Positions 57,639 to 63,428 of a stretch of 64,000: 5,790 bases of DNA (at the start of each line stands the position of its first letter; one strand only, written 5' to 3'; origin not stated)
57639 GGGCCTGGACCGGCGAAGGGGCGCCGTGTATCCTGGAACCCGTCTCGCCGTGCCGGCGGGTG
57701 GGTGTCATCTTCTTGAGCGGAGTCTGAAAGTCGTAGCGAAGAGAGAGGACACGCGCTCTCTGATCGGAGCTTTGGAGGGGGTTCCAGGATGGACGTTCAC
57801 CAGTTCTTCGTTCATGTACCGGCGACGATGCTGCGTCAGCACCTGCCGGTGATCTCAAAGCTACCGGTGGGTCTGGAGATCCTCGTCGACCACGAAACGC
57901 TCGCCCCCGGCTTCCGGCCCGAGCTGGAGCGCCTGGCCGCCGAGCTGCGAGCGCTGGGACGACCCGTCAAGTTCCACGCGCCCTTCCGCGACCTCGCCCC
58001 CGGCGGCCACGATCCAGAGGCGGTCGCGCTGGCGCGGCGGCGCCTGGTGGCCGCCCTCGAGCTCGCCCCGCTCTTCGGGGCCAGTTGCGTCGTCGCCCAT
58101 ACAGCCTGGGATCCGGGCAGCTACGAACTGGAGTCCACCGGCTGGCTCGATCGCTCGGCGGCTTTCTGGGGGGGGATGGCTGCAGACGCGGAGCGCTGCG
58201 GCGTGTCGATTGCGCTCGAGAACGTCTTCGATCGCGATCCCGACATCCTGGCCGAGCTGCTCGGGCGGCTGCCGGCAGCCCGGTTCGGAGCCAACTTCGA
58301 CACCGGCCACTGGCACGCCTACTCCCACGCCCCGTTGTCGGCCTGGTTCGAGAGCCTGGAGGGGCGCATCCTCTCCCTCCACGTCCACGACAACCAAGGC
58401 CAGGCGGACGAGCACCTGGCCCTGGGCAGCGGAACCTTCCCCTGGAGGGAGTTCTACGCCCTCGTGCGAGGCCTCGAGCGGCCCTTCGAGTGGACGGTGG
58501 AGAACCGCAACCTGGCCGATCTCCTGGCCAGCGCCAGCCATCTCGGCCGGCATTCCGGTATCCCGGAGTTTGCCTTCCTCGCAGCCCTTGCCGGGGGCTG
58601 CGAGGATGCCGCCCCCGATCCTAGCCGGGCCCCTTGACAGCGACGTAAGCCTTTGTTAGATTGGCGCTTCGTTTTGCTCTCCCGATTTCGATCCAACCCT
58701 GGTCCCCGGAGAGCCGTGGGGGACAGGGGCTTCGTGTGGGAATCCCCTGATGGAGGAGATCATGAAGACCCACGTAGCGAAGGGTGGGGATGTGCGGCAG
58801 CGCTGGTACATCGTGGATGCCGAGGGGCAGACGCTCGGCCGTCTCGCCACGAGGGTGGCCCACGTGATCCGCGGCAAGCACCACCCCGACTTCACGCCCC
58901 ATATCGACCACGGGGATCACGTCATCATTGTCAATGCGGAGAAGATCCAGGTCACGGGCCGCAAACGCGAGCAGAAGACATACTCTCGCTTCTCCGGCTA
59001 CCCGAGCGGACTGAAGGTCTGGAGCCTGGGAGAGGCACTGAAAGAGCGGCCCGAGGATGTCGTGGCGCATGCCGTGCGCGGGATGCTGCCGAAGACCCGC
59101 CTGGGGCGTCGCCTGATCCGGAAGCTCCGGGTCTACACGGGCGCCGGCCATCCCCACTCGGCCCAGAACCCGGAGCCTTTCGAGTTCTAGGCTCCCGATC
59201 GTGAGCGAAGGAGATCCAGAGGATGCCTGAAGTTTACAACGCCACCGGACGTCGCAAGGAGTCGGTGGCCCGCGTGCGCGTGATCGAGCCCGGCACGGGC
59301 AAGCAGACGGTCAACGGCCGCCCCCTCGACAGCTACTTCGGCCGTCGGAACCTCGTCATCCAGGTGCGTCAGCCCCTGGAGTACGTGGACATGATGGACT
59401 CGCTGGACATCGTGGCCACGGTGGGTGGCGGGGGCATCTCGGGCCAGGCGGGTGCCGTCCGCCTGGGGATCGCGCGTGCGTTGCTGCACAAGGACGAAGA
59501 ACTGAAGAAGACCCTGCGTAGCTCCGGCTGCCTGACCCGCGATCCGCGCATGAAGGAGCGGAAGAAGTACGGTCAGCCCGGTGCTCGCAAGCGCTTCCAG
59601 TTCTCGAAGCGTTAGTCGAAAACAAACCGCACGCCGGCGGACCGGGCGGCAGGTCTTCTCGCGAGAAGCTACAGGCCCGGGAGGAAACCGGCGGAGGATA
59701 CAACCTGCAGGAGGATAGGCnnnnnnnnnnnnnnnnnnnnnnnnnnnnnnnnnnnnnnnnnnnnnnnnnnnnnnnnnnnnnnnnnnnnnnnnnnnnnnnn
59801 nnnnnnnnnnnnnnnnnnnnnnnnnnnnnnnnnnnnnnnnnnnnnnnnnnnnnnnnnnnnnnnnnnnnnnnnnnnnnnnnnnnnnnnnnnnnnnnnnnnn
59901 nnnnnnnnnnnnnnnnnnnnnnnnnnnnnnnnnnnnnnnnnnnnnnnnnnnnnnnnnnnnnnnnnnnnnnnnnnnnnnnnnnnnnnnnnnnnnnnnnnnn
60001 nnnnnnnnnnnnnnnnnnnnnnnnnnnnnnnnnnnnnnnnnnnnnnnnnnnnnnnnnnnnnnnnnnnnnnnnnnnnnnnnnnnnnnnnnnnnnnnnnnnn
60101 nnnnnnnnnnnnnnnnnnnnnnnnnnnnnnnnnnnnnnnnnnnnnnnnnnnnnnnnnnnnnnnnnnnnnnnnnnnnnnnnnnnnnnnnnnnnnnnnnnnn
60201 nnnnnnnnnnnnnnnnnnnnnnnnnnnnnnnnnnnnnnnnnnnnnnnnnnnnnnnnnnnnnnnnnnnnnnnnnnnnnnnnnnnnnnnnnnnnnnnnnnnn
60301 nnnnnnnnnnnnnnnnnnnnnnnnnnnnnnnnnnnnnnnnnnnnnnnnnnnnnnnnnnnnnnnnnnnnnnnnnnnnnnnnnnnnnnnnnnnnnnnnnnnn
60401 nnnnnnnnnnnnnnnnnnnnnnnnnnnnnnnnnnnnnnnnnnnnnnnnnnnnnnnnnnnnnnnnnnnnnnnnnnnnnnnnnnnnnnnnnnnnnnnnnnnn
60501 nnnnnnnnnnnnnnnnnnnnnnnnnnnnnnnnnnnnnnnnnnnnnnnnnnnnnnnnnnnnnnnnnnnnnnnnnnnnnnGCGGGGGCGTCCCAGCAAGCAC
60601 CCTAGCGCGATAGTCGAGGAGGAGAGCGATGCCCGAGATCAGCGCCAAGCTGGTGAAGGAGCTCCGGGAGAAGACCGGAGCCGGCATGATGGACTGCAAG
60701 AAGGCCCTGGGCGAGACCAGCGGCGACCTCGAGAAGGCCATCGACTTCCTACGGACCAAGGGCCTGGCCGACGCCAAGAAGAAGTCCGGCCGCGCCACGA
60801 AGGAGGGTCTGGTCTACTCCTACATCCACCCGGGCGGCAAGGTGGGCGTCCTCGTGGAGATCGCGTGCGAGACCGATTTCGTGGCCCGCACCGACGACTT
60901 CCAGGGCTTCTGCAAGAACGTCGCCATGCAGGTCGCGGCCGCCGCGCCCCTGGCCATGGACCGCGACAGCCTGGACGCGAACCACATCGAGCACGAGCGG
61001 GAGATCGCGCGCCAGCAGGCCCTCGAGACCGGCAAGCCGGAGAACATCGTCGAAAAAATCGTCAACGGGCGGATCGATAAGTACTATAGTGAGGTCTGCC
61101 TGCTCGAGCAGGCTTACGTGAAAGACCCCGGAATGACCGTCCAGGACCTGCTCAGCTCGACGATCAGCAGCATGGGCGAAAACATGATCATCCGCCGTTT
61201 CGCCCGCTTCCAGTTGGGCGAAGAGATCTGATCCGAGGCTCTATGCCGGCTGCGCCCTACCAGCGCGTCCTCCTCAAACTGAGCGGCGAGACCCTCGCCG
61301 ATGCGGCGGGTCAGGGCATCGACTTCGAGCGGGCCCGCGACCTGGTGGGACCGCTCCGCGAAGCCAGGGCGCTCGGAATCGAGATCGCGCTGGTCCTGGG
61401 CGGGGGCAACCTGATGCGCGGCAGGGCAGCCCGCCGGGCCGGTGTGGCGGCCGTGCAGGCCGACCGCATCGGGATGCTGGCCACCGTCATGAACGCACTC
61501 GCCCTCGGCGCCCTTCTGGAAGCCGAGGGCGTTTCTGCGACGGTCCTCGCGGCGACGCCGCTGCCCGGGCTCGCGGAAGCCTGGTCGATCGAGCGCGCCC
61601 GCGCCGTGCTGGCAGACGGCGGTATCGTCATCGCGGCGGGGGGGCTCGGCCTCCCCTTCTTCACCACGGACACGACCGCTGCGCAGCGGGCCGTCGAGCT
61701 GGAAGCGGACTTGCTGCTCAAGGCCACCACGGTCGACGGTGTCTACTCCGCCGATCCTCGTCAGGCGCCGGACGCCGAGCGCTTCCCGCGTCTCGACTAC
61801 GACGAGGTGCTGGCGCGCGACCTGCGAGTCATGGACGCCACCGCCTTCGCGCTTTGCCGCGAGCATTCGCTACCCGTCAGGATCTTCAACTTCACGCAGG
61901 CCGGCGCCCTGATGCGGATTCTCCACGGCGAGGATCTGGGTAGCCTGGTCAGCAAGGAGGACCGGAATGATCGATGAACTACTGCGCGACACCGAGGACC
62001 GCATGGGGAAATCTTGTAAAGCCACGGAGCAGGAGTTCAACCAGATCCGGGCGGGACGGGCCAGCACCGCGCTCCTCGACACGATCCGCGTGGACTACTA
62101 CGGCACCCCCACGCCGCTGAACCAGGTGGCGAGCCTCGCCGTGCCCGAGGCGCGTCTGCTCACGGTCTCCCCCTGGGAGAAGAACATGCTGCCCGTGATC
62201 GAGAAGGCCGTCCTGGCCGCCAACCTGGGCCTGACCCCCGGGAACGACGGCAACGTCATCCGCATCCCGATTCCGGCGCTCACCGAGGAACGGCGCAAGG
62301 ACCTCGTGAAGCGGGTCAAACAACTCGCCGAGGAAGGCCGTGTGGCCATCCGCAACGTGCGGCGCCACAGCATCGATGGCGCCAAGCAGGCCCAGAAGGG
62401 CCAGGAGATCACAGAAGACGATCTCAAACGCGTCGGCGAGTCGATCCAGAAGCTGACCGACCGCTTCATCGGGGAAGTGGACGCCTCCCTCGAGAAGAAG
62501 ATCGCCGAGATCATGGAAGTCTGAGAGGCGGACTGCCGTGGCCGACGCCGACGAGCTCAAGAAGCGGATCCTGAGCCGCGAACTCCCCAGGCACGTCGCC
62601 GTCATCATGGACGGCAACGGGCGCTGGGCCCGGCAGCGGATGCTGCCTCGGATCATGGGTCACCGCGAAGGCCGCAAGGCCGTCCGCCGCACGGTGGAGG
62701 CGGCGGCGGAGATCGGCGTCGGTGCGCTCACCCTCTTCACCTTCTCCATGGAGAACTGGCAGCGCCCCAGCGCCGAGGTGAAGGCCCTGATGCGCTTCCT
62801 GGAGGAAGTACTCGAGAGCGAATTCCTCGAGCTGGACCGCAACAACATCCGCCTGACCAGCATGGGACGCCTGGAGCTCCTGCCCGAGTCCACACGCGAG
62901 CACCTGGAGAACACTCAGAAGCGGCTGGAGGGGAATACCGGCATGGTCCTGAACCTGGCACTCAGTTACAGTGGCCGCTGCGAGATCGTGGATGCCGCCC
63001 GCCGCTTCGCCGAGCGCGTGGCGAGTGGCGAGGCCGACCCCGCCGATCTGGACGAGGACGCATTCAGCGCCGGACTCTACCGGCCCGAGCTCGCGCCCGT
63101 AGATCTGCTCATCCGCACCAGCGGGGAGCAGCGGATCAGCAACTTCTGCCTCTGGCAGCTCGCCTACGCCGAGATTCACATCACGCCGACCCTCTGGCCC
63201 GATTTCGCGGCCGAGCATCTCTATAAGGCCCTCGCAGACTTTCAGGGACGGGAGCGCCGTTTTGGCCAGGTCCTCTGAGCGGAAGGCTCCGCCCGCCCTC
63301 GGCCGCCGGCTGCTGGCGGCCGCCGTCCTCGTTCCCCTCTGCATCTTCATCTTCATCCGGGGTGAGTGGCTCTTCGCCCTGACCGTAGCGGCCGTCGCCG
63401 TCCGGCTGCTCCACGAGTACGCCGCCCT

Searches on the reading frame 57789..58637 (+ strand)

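Call 12: search_protein_families(library=pfam, proteins=[window:57789-58637:+], max_evalue=0.01)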
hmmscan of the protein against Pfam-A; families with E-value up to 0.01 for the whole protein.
window:57789-58637:+ (282 aa): 1 family
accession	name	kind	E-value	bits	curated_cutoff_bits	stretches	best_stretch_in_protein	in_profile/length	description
PF01261.30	AP_endonuc_2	-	2.7e-23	83.4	31.1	1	40-227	23-217/249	Xylose isomerase-like TIM barrel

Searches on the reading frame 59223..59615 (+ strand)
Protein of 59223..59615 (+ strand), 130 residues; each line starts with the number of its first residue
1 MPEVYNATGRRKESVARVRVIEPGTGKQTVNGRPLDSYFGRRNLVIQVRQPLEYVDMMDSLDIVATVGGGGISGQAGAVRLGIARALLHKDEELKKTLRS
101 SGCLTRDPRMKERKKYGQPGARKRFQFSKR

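Call 12: search_protein_families(library=pfam, proteins=[window:59223-59615:+], max_evalue=0.01)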
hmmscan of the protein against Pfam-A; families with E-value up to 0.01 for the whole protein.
window:59223-59615:+ (130 aa): 1 family
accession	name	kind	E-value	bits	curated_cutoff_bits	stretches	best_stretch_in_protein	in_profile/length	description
PF00380.25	Ribosomal_S9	-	4.3e-47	160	22.5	1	9-130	1-121/121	Ribosomal protein S9/S16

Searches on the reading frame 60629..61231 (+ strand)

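Call 12: search_protein_families(library=pfam, proteins=[window:60629-61231:+], max_evalue=0.01)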
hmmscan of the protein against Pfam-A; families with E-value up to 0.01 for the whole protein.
window:60629-61231:+ (200 aa): 2 families
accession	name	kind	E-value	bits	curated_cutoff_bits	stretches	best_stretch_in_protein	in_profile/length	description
PF00889.24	EF_TS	-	5e-41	141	27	1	58-198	78-204/204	Elongation factor TS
PF25025.1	EF-Ts_N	-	2e-05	24.9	33.2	1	7-43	15-52/60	Elongation factor Ts, mitochondrial, N-terminal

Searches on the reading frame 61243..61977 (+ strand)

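Call 14: search_protein_families(library=pfam, proteins=[window:61243-61977:+], max_evalue=0.01)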
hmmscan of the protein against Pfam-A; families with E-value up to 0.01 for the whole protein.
window:61243-61977:+ (244 aa): 1 family
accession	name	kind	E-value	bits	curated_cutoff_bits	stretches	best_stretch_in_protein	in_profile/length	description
PF00696.33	AA_kinase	-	1.7e-37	129.9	24.9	1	8-216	2-234/234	Amino acid kinase family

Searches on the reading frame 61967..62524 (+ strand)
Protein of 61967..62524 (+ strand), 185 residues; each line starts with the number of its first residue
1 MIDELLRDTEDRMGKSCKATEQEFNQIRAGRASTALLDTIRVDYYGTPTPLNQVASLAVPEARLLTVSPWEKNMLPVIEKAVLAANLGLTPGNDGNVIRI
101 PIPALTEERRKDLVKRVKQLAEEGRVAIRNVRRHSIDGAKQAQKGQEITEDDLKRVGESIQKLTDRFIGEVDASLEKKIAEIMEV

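Call 14: search_protein_families(library=pfam, proteins=[window:61967-62524:+], max_evalue=0.01)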
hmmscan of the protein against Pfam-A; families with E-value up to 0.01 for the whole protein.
window:61967-62524:+ (185 aa): 1 family
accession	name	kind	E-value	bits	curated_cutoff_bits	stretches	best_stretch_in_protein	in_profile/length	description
PF01765.24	RRF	-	3e-65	219.5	29.7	1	21-183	2-164/164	Ribosome recycling factor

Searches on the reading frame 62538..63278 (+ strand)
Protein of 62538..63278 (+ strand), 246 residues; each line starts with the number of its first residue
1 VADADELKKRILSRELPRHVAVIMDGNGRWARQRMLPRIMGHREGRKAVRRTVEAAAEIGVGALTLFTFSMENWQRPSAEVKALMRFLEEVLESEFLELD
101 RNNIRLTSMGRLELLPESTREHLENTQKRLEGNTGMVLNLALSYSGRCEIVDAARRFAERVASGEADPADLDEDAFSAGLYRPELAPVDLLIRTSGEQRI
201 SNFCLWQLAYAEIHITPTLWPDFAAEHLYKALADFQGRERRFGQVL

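Call 14: search_protein_families(library=pfam, proteins=[window:62538-63278:+], max_evalue=0.01)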
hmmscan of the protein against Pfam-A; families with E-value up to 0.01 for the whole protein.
window:62538-63278:+ (246 aa): 1 family
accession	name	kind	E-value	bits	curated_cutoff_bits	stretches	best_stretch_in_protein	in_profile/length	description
PF01255.24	Prenyltransf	-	1e-78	264.3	27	1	23-243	1-219/219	Putative undecaprenyl diphosphate synthase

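Call 25: find_encoding_contigs(protein=window:62538-63278:+, flank=10000, max_places=4)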
Protein window:62538-63278:+ (246 aa): 7 contigs read that carry it; 3 places shown.
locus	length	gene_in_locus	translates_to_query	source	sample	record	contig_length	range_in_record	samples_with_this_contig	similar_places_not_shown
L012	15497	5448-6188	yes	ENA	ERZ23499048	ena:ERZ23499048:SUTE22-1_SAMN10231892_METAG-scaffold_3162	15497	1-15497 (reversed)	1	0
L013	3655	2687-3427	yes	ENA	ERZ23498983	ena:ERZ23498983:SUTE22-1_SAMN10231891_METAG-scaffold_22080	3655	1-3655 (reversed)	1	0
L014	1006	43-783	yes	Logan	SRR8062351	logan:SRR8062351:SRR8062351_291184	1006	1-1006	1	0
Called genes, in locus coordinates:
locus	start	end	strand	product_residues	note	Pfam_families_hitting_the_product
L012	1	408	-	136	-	?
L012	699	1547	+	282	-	PF01261:AP_endonuc_2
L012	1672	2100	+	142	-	PF00572:Ribosomal_L13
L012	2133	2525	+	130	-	PF00380:Ribosomal_S9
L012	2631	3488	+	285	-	PF00318:Ribosomal_S2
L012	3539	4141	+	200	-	PF25025:EF-Ts_N (faint), PF00889:EF_TS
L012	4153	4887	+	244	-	PF00696:AA_kinase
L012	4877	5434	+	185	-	PF01765:RRF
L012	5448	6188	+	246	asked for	PF01255:Prenyltransf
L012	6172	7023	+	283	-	PF01148:CTP_transf_1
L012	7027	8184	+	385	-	PF02670:DXP_reductoisom, PF08436:DXP_redisom_C, PF13288:DXPR_C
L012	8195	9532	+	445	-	PF02163:Peptidase_M50, PF00595:PDZ (faint), PF17820:PDZ_6 (weak), PF13180:PDZ_2 (weak), PF17820:PDZ_6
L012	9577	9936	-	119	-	-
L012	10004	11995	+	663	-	PF07244:POTRA, PF01103:Omp85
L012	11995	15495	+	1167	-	?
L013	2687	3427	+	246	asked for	PF01255:Prenyltransf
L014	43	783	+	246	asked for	PF01255:Prenyltransf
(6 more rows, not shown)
